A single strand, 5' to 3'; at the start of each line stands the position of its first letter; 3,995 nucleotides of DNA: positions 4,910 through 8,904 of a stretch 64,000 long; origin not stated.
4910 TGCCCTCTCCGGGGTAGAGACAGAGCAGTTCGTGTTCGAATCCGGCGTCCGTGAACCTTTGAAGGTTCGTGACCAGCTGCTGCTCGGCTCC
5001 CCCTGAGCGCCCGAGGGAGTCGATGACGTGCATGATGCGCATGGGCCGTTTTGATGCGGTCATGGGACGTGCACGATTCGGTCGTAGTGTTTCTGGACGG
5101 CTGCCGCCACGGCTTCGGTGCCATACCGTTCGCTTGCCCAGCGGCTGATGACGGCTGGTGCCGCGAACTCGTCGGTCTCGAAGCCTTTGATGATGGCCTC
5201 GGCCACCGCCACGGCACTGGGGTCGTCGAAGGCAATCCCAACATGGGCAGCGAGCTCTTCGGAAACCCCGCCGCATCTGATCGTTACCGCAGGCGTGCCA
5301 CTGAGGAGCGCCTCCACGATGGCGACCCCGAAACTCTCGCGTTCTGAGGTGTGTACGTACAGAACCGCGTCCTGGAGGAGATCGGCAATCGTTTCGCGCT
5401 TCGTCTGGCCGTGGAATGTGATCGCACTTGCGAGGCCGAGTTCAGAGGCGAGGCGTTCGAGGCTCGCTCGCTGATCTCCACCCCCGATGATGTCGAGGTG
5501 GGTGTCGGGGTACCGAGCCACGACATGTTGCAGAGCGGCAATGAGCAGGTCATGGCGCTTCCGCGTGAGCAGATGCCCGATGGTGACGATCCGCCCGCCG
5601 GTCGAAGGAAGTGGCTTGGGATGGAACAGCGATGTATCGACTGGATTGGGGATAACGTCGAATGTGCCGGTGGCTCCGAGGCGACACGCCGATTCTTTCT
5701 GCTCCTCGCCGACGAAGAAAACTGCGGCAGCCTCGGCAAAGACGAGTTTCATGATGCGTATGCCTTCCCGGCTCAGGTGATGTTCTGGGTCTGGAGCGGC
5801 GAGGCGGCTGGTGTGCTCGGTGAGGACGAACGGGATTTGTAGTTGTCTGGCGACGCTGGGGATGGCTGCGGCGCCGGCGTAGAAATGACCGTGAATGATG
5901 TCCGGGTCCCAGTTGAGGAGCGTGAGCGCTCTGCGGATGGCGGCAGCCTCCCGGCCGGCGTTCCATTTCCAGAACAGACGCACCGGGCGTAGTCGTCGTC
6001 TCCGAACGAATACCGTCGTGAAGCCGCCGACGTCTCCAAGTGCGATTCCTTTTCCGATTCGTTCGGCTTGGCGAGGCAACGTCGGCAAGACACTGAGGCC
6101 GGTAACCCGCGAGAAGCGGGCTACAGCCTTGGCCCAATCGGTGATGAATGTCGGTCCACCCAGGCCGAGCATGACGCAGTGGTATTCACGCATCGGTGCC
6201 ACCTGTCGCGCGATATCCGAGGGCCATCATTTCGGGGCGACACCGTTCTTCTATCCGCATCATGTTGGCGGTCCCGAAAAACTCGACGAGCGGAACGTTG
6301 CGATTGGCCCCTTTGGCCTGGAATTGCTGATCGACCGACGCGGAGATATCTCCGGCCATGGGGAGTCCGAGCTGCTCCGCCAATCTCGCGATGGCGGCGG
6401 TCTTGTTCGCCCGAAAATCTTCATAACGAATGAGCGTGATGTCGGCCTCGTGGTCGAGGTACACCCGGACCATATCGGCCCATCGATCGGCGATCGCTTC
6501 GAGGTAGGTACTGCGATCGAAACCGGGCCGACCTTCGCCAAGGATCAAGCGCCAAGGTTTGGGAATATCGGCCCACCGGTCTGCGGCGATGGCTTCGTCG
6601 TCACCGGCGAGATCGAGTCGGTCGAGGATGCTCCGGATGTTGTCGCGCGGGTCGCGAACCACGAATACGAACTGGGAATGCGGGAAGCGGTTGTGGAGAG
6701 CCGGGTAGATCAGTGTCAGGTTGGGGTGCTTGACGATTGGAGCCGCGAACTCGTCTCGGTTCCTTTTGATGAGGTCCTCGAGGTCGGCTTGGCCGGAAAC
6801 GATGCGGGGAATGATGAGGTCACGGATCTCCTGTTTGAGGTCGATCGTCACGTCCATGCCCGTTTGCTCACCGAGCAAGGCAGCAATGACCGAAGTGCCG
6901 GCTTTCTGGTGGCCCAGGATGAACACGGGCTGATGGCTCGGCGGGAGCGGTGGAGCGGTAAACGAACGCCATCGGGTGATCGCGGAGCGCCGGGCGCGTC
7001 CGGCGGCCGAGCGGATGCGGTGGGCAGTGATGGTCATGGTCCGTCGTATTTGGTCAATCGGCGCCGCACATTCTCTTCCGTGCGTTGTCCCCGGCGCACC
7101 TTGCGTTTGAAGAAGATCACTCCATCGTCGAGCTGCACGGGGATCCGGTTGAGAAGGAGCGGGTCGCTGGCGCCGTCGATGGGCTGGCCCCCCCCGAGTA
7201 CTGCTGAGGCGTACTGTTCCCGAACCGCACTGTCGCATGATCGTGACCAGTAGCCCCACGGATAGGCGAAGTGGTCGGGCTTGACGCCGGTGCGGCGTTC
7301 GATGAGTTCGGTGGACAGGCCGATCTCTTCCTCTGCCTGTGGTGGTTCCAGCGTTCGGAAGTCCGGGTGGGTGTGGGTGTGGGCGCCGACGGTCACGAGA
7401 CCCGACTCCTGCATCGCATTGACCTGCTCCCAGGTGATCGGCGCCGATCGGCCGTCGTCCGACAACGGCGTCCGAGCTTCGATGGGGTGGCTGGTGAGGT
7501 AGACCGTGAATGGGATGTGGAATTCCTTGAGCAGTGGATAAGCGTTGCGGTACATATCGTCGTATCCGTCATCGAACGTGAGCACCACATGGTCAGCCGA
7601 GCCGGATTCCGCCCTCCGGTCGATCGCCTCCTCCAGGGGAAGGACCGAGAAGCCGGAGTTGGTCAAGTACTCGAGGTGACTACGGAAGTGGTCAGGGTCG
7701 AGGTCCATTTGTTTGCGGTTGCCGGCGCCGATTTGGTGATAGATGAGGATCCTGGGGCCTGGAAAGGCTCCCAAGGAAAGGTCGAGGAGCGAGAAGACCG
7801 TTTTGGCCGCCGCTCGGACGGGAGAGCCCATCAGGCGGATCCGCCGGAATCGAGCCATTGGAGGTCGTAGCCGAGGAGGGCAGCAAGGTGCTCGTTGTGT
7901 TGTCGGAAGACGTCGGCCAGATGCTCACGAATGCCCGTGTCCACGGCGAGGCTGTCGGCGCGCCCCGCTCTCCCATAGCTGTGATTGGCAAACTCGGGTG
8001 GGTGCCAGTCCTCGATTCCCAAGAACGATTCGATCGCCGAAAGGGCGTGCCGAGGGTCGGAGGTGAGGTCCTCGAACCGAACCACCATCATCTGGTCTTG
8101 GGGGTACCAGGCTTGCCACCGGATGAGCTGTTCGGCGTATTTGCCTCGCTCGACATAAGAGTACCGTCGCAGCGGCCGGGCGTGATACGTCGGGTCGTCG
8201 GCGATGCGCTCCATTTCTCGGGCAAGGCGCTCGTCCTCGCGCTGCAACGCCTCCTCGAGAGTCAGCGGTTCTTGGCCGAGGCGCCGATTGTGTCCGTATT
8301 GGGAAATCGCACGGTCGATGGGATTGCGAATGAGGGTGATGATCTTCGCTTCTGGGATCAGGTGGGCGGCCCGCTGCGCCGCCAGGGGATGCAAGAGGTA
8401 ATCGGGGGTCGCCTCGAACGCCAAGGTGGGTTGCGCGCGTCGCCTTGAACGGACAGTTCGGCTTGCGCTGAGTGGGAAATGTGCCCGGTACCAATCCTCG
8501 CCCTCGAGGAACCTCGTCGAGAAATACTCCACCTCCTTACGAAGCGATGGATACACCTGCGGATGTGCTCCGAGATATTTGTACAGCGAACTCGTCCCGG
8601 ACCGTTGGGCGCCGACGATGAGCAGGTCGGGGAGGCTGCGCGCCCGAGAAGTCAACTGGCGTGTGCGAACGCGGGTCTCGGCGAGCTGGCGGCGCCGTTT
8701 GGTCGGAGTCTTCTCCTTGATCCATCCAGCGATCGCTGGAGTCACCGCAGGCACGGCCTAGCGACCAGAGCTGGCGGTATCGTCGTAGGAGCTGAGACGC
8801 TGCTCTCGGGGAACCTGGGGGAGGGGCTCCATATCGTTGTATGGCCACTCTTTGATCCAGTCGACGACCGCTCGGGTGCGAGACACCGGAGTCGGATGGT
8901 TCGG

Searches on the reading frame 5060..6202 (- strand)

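Call 6: search_protein_families(library=pfam, proteins=[window:5060-6202:-], max_evalue=0.001)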
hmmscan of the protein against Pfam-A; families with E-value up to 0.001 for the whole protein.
window:5060-6202:- (380 aa): 5 families
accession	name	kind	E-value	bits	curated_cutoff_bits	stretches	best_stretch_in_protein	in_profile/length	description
PF00534.26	Glycos_transf_1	-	3.2e-31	108.6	26.4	1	197-344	10-159/172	Glycosyl transferases group 1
PF13692.12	Glyco_trans_1_4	-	1.4e-24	87.4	27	1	204-339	3-138/142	Glycosyl transferases group 1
PF13439.12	Glyco_transf_4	-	4.2e-16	59.9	28.5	1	66-191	38-169/170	Glycosyltransferase Family 4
PF13579.12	Glyco_trans_4_4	-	3.8e-11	44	29.7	1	66-186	42-157/158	Glycosyl transferase 4-like domain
PF20706.3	GT4-conflict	-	4.4e-11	42.8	26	1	90-336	72-339/385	Family 4 Glycosyltransferase in conflict systems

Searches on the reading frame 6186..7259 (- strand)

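Call 6: search_protein_families(library=pfam, proteins=[window:6186-7259:-], max_evalue=0.001)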
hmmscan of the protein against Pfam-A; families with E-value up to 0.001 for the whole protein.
window:6186-7259:- (357 aa): 2 families
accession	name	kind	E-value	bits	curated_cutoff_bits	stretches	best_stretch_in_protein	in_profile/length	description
PF13469.12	Sulfotransfer_3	-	4.8e-12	47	27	0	165-210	106-140/216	Sulfotransferase family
PF00685.33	Sulfotransfer_1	-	4.9e-05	23.3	22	1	111-305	3-187/255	Sulfotransferase domain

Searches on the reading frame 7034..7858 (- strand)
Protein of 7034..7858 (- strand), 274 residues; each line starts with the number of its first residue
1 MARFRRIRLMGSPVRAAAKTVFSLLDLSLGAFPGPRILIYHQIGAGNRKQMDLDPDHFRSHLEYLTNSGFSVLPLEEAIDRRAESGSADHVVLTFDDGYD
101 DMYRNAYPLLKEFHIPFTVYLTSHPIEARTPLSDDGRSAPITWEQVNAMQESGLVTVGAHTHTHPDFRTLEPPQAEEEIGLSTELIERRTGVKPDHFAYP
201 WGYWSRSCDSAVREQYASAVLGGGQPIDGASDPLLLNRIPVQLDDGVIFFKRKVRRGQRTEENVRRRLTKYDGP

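Call 6: search_protein_families(library=pfam, proteins=[window:7034-7858:-], max_evalue=0.001)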
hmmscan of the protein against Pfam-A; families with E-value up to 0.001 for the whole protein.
window:7034-7858:- (274 aa): 1 family
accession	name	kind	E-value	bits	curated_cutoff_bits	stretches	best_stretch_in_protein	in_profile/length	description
PF01522.26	Polysacc_deac_1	-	2.7e-27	95.6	23.1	1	87-213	5-117/124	Polysaccharide deacetylase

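Call 60: search_protein_families(library=ncbifam, proteins=[window:7034-7858:-], max_evalue=0.01)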
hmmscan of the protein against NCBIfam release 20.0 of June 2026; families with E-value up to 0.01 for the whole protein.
window:7034-7858:- (274 aa): 9 families
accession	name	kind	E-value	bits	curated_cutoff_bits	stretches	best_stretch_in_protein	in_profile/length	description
TIGR03938.2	deacetyl_PgaB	equivalog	3.1e-25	88.5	321.9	1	37-163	5-144/621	poly-beta-1,6-N-acetyl-D-glucosamine N-deacetylase PgaB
NF011177.0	PRK14582.1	equivalog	3.7e-12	45.3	923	1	40-163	54-187/671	poly-beta-1,6-N-acetyl-D-glucosamine N-deacetylase PgaB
NF011176.0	PRK14581.1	equivalog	5.3e-12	44.7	1091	1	51-178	67-201/673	poly-beta-1,6-N-acetyl-D-glucosamine N-deacetylase PgaB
TIGR03933.1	PIA_icaB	equivalog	3.6e-08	33.2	248.35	1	53-205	35-192/245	intercellular adhesin biosynthesis polysaccharide N-deacetylase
TIGR02764.1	spore_ybaN_pdaB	equivalog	3.4e-06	27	237.4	1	90-216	7-120/191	polysaccharide deacetylase family sporulation protein PdaB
TIGR02873.1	spore_ylxY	hypoth_equivalog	5.2e-06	25.9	391.5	1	154-248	137-233/268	probable sporulation protein, polysaccharide deacetylase family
TIGR02884.1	spore_pdaA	equivalog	6.4e-06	26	298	1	88-207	36-143/224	delta-lactam-biosynthetic de-N-acetylase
TIGR04243.1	nodulat_NodB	equivalog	2.4e-05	23.9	240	1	90-211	3-112/197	chitooligosaccharide deacetylase NodB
NF045821.1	PgAcgDacpgdA1_Bac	equivalog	4.8e-05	22.4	400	1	90-203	89-189/282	peptidoglycan-N-acetylglucosamine deacetylase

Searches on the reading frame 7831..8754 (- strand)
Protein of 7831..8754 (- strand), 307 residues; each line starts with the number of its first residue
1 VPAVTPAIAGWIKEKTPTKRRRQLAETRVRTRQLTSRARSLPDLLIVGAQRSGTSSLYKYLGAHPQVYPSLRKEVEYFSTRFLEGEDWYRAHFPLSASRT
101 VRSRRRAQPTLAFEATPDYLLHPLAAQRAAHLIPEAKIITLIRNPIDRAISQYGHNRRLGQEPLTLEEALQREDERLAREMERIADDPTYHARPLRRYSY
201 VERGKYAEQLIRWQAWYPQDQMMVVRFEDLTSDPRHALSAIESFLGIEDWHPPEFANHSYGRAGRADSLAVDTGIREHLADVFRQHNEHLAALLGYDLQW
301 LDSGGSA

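Call 6: search_protein_families(library=pfam, proteins=[window:7831-8754:-], max_evalue=0.001)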
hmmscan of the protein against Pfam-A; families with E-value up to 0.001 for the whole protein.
window:7831-8754:- (307 aa): 2 families
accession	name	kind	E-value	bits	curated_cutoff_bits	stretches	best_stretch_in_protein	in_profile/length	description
PF13469.12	Sulfotransfer_3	-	4.3e-21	76.6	27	1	42-251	1-215/216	Sulfotransferase family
PF00685.33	Sulfotransfer_1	-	2.8e-19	70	22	1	42-248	2-182/255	Sulfotransferase domain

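Call 60: search_protein_families(library=ncbifam, proteins=[window:7831-8754:-], max_evalue=0.01)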
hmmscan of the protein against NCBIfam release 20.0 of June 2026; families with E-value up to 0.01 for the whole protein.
window:7831-8754:- (307 aa): 0 families
